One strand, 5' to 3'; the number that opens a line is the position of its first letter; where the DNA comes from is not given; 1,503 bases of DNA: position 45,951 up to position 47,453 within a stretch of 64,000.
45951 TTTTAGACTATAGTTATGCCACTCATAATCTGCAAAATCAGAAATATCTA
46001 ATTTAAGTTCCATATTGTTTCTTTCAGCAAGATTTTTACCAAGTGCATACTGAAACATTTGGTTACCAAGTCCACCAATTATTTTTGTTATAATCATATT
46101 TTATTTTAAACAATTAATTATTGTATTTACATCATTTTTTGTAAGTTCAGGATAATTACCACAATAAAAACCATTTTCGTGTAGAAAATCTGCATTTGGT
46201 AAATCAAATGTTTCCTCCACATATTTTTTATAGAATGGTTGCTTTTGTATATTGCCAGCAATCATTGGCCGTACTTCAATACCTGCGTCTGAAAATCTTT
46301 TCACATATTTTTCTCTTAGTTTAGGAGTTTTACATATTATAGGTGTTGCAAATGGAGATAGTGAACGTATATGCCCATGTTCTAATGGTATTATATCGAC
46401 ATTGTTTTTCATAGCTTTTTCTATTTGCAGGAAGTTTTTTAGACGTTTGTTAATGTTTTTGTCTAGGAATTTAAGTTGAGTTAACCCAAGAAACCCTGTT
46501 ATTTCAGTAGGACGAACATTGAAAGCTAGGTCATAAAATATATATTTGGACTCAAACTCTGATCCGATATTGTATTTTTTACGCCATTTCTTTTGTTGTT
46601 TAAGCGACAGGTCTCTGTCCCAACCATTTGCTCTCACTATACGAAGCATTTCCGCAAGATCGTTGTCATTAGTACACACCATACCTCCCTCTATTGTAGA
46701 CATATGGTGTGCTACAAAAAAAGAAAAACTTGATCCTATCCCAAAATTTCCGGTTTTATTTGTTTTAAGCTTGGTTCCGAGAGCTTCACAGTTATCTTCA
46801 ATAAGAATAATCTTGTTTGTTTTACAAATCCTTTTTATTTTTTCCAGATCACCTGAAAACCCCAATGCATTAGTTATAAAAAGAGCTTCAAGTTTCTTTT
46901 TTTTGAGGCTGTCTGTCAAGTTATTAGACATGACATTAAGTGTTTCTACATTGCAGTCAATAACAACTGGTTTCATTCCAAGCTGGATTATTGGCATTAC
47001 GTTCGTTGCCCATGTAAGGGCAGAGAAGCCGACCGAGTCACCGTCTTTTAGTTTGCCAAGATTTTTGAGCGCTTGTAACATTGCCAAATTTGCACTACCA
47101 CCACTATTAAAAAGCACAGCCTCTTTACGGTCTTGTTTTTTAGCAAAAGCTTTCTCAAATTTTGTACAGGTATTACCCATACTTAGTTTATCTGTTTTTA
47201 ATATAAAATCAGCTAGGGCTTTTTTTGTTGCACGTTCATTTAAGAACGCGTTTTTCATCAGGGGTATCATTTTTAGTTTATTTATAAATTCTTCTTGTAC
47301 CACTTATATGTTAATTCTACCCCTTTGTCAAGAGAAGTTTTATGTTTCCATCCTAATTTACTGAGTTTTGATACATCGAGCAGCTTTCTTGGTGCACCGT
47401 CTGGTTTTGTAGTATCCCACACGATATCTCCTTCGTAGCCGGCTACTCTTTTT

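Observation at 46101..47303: ColD-type PLP/PMP 3-dehydratase with His replacing the active-site Lys, implying GDP-colitose (3,6-dideoxyhexose) biosynthesis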

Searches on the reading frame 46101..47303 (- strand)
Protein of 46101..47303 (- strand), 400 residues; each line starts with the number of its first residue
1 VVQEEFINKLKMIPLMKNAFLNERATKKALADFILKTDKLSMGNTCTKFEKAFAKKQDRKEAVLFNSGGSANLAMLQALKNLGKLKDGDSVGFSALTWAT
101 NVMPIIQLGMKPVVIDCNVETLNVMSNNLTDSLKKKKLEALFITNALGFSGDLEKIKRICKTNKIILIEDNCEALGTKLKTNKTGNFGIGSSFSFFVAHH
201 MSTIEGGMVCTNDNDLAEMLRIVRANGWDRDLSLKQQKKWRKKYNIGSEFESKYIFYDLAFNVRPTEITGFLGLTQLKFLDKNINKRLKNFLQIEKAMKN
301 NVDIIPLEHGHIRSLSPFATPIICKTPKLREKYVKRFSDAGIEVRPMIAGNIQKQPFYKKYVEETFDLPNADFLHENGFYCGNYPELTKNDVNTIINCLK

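Call 3: search_protein_families(library=ncbifam, proteins=[window:46101-47303:-], max_evalue=0.001)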
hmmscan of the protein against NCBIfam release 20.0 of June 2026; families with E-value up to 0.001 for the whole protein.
window:46101-47303:- (400 aa): 10 families
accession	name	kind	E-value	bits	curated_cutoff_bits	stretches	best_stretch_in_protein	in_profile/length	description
NF011936.0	PRK15407.1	equivalog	1.3e-69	235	423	1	39-399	60-432/440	lipopolysaccharide biosynthesis protein RfbH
TIGR03588.1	PseC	equivalog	3.1e-47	161.3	423.5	1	33-399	19-376/380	UDP-4-amino-4,6-dideoxy-N-acetyl-beta-L-altrosamine transaminase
TIGR04181.1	NHT_00031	hypoth_equivalog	5.4e-37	127.5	420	1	25-365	11-342/359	LegC family aminotransferase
NF008658.2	PRK11658.1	equivalog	2e-29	102.4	631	1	29-399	19-373/379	UDP-4-amino-4-deoxy-L-arabinose aminotransferase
NF008687.0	PRK11706.1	equivalog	6.9e-22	77.7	375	1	34-298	20-267/375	dTDP-4-amino-4,6-dideoxygalactose transaminase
TIGR02379.1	ECA_wecE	subfamily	1.4e-15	57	434.85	1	35-250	21-233/376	dTDP-4-amino-4,6-dideoxy-D-glucose transaminase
TIGR04427.1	PLP_DesI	equivalog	3.3e-14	52.8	650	1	43-232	51-233/390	dTDP-4-dehydro-6-deoxyglucose aminotransferase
TIGR00858.1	bioF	equivalog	5.5e-06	25.4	426.45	1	46-178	68-195/365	8-amino-7-oxononanoate synthase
NF006347.0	PRK08574.1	equivalog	2.7e-05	23.1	477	1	45-221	54-224/385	cystathionine gamma-synthase family protein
NF005047.0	PRK06460.1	equivalog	0.00012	21.1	501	1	117-220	110-215/376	hypothetical protein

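Call 4: search_protein_families(library=pfam, proteins=[window:46101-47303:-], max_evalue=0.001)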
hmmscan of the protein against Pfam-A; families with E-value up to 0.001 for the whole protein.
window:46101-47303:- (400 aa): 4 families
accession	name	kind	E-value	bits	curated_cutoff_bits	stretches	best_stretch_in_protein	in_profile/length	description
PF01041.23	DegT_DnrJ_EryC1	-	1.9e-62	212.1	19.8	1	27-399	7-359/360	DegT/DnrJ/EryC1/StrS aminotransferase family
PF01053.26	Cys_Met_Meta_PP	-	0.00041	19.4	27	1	44-223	52-225/381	Cys/Met metabolism PLP-dependent enzyme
PF00155.27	Aminotran_1_2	-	0.00081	19.1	19.7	0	47-170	45-185/361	Aminotransferase class I and II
PF00266.25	Aminotran_5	-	0.00091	18.7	21.5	0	59-177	60-182/371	Aminotransferase class-V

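Call 5: search_solved_structures(query=window:46101-47303:-, max_evalue=0.001, show_alignments=3)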
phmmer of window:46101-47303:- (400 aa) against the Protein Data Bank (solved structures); distinct sequences matched with E-value up to 0.001: 54.
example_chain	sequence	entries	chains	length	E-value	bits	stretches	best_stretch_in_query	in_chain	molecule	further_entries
2gms_A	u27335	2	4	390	1.4e-56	195.3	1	33-385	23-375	Putative pyridoxamine 5-phosphate-dependent dehydrase, Wbdk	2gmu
3b8x_A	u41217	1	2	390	1.6e-55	191.8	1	33-385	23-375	Pyridoxamine 5-phosphate-dependent dehydrase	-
2r0t_A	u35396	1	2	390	3e-55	190.9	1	33-385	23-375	Pyridoxamine 5-phosphate-dependent dehydrase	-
3gr9_A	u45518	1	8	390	8.7e-55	189.4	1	33-385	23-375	ColD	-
3bcx_A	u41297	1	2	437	9.8e-41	143.1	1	46-396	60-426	CDP-6-deoxy-L-threo-D-glycero-4-hexulose-3-dehydrase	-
3bb8_A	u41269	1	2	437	1.8e-39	139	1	46-396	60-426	CDP-4-keto-6-deoxy-D-glucose-3-dehydrase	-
9wvy_A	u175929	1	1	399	1.2e-26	96.8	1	34-278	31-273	Putative NDP-4-keto-6-deoxyglucose-3-dehydratase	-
3bn1_A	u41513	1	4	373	4.7e-26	94.8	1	40-398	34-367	Perosamine synthetase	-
3dr7_A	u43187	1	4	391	5.8e-26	94.5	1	40-398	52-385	Putative perosamine synthetase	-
3dr4_A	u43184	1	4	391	7.9e-26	94.1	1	40-398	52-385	Putative perosamine synthetase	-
7b0m_AAA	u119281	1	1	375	7.8e-21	77.6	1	41-222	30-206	Sugar aminotransferase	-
2fn6_A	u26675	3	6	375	8.6e-21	77.5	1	24-308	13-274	AMINOTRANSFERASE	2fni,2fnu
3frk_A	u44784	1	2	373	9.8e-21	77.3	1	35-225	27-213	QdtB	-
1o61_A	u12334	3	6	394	2.7e-20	75.9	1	41-224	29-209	aminotransferase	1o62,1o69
4ztc_A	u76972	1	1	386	3.3e-20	75.6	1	41-222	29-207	Aminotransferase homolog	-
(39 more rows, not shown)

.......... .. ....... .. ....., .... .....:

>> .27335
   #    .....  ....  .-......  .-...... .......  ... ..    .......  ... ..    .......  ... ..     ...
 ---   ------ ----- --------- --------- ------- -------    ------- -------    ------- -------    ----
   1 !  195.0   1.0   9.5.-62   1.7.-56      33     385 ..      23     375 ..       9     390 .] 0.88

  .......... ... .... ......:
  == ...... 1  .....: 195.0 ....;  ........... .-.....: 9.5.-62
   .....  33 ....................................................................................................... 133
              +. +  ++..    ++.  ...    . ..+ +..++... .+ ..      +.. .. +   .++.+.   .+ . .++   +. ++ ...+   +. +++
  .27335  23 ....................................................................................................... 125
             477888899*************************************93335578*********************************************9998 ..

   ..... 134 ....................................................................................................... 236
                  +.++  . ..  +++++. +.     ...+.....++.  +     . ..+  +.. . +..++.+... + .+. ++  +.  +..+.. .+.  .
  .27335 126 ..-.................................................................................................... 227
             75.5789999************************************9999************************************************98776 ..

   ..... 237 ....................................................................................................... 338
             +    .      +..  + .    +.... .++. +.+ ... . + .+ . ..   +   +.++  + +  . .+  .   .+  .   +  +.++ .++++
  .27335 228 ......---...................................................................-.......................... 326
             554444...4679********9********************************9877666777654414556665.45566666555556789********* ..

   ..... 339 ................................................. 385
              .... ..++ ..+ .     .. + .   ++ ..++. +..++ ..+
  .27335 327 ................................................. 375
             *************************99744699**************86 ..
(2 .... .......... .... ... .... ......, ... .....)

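Call 6: find_homologous_proteins(query=window:46101-47270:-, max_evalue=1e-10)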
Query window:46101-47270:- (389 aa): 5777 proteins with E <= 1e-10 among 8000 candidates; the best 120 are listed.
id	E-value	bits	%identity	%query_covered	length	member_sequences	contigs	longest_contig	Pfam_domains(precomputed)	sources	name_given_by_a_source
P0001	2.4e-259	877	100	100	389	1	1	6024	PF01041.24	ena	-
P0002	2.7e-259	877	100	100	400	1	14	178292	PF01041.24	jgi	jgi:CDP-6-deoxy-D-xylo-4-hexulose-3-dehydrase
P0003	1.7e-256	868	100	99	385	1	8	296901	PF01041.24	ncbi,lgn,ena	-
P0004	9.1e-234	793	88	100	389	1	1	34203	PF01041.24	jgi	jgi:CDP-4-dehydro-6-deoxyglucose reductase, E1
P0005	5.2e-228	774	86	100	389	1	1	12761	PF00155.28,PF01053.27,PF01041.24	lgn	-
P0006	2.0e-198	677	74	100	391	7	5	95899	PF00155.28,PF01041.24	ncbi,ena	-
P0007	6.2e-198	675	74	100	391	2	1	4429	PF00155.28,PF01041.24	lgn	-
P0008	3.0e-195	666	74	100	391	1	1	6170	PF01041.24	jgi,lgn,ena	-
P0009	8.1e-195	665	74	100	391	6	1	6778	PF00155.28,PF01041.24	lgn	-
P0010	7.5e-194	662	73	100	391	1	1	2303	PF01041.24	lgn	-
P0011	9.9e-194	661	73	99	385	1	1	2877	PF01041.24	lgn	-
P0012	6.3e-193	659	74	100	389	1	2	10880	PF01041.24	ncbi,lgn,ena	-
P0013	8.5e-193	658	73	100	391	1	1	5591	PF00155.28,PF01041.24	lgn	-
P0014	2.1e-192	657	74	99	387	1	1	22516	PF00155.28,PF01041.24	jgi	jgi:CDP-6-deoxy-D-xylo-4-hexulose-3-dehydrase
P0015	3.5e-192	656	74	100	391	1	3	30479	PF01041.24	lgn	-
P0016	1.0e-191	655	74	100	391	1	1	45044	PF01041.24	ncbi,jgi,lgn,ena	-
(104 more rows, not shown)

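Call 9: find_encoding_contigs(protein=P0003, flank=10000, max_places=6)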
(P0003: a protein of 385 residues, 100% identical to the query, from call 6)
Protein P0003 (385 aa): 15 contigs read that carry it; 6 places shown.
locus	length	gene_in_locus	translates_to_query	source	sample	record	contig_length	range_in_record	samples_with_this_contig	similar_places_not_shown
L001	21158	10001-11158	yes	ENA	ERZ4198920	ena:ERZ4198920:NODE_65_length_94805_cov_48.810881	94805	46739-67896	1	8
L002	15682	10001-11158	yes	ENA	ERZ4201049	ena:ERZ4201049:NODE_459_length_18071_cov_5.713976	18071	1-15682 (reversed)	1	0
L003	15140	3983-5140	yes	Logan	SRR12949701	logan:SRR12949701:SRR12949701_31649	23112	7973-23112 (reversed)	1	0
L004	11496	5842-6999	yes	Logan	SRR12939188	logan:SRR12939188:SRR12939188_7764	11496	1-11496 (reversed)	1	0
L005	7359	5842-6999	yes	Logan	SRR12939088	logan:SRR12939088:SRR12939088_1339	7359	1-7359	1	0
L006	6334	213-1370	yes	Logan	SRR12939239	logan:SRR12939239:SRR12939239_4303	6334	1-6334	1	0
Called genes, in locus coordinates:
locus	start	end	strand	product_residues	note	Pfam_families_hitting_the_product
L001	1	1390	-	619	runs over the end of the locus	PF13385:Laminin_G_3, PF16656:Pur_ac_phosph_N, PF25814:fn3_SORL1 (faint), PF00041:fn3 (weak)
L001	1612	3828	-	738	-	PF04932:Wzy_C, PF13181:TPR_8 (faint), PF13428:TPR_14 (faint), PF03704:BTAD (faint), PF13424:TPR_12 (weak), PF13432:TPR_16 (weak), PF14559:TPR_19, PF21033:RMD1-3 (weak), +7 more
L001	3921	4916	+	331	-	PF01370:Epimerase, PF04321:RmlD_sub_bind (faint), PF16363:GDP_Man_Dehyd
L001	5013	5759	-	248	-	-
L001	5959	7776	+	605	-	PF00664:ABC_membrane, PF00005:ABC_tran, PF02463:SMC_N, PF13304:AAA_21 (faint)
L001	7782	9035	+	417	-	PF13524:Glyco_trans_1_2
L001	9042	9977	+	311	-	PF01370:Epimerase, PF04321:RmlD_sub_bind (weak), PF16363:GDP_Man_Dehyd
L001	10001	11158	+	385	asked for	PF01041:DegT_DnrJ_EryC1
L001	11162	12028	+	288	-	PF01531:Glyco_transf_11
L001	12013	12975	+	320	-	PF13641:Glyco_tranf_2_3, PF00535:Glycos_transf_2, PF10111:Glyco_tranf_2_2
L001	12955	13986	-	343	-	PF00534:Glycos_transf_1, PF13692:Glyco_trans_1_4, PF13524:Glyco_trans_1_2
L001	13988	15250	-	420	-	PF08323:Glyco_transf_5 (weak), PF13439:Glyco_transf_4, PF13477:Glyco_trans_4_2, PF13579:Glyco_trans_4_4, PF00534:Glycos_transf_1, PF13692:Glyco_trans_1_4, PF13524:Glyco_trans_1_2 (weak)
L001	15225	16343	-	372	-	PF13439:Glyco_transf_4, PF00534:Glycos_transf_1, PF13692:Glyco_trans_1_4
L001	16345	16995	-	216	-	PF05148:Methyltransf_8 (faint), PF13489:Methyltransf_23, PF08241:Methyltransf_11, PF13649:Methyltransf_25, PF01209:Ubie_methyltran (weak), PF08242:Methyltransf_12 (weak), PF13847:Methyltransf_31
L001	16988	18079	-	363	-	PF00534:Glycos_transf_1, PF13692:Glyco_trans_1_4, PF13524:Glyco_trans_1_2 (weak)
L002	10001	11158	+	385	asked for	PF01041:DegT_DnrJ_EryC1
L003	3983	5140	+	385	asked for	PF01041:DegT_DnrJ_EryC1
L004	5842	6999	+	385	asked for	PF01041:DegT_DnrJ_EryC1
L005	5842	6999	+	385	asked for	PF01041:DegT_DnrJ_EryC1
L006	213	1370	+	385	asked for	PF01041:DegT_DnrJ_EryC1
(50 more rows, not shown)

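Call 11: list_cluster_members(proteins=[P0003, P0002, P0006, P0016])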
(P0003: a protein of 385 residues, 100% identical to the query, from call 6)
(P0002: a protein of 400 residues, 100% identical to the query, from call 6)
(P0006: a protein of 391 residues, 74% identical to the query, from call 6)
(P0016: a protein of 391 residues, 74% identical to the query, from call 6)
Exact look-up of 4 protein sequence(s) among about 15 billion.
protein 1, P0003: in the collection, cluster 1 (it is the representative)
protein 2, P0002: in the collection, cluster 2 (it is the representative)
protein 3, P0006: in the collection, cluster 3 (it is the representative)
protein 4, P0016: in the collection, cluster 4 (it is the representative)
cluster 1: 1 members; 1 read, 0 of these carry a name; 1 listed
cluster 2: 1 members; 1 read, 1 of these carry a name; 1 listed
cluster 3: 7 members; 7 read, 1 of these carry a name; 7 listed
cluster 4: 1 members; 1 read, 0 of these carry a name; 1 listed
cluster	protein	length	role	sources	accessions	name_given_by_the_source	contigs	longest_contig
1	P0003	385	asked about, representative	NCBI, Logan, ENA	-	-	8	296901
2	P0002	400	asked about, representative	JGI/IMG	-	CDP-6-deoxy-D-xylo-4-hexulose-3-dehydrase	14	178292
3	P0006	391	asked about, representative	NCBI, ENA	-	-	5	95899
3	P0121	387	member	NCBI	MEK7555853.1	MAG: aminotransferase class I/II-fold pyridoxal phosphate-dependent enzyme ...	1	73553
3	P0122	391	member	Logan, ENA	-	-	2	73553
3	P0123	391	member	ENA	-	-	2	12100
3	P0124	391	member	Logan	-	-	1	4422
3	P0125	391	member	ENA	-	-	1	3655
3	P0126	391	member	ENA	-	-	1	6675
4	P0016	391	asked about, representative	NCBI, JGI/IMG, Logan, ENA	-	-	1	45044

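Call 18: search_solved_structures(query=window:46101-47270:-, max_evalue=1e-25, show_alignments=5)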
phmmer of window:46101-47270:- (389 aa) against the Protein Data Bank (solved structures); distinct sequences matched with E-value up to 1e-25: 10.
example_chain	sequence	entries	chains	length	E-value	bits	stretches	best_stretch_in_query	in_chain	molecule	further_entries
2gms_A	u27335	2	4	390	1.4e-56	195.2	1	22-374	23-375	Putative pyridoxamine 5-phosphate-dependent dehydrase, Wbdk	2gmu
3b8x_A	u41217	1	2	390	1.6e-55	191.8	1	22-374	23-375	Pyridoxamine 5-phosphate-dependent dehydrase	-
2r0t_A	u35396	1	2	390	3e-55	190.9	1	22-374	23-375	Pyridoxamine 5-phosphate-dependent dehydrase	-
3gr9_A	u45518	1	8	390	8.7e-55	189.3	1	22-374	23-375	ColD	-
3bcx_A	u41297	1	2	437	9.1e-41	143.2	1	35-385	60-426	CDP-6-deoxy-L-threo-D-glycero-4-hexulose-3-dehydrase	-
3bb8_A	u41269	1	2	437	1.6e-39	139.1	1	35-385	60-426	CDP-4-keto-6-deoxy-D-glucose-3-dehydrase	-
9wvy_A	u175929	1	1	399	1.1e-26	96.9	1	23-267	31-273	Putative NDP-4-keto-6-deoxyglucose-3-dehydratase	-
3bn1_A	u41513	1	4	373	4.2e-26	95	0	29-387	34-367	Perosamine synthetase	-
3dr7_A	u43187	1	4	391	5.2e-26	94.7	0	29-387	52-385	Putative perosamine synthetase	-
3dr4_A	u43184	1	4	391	7.1e-26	94.2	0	29-387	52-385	Putative perosamine synthetase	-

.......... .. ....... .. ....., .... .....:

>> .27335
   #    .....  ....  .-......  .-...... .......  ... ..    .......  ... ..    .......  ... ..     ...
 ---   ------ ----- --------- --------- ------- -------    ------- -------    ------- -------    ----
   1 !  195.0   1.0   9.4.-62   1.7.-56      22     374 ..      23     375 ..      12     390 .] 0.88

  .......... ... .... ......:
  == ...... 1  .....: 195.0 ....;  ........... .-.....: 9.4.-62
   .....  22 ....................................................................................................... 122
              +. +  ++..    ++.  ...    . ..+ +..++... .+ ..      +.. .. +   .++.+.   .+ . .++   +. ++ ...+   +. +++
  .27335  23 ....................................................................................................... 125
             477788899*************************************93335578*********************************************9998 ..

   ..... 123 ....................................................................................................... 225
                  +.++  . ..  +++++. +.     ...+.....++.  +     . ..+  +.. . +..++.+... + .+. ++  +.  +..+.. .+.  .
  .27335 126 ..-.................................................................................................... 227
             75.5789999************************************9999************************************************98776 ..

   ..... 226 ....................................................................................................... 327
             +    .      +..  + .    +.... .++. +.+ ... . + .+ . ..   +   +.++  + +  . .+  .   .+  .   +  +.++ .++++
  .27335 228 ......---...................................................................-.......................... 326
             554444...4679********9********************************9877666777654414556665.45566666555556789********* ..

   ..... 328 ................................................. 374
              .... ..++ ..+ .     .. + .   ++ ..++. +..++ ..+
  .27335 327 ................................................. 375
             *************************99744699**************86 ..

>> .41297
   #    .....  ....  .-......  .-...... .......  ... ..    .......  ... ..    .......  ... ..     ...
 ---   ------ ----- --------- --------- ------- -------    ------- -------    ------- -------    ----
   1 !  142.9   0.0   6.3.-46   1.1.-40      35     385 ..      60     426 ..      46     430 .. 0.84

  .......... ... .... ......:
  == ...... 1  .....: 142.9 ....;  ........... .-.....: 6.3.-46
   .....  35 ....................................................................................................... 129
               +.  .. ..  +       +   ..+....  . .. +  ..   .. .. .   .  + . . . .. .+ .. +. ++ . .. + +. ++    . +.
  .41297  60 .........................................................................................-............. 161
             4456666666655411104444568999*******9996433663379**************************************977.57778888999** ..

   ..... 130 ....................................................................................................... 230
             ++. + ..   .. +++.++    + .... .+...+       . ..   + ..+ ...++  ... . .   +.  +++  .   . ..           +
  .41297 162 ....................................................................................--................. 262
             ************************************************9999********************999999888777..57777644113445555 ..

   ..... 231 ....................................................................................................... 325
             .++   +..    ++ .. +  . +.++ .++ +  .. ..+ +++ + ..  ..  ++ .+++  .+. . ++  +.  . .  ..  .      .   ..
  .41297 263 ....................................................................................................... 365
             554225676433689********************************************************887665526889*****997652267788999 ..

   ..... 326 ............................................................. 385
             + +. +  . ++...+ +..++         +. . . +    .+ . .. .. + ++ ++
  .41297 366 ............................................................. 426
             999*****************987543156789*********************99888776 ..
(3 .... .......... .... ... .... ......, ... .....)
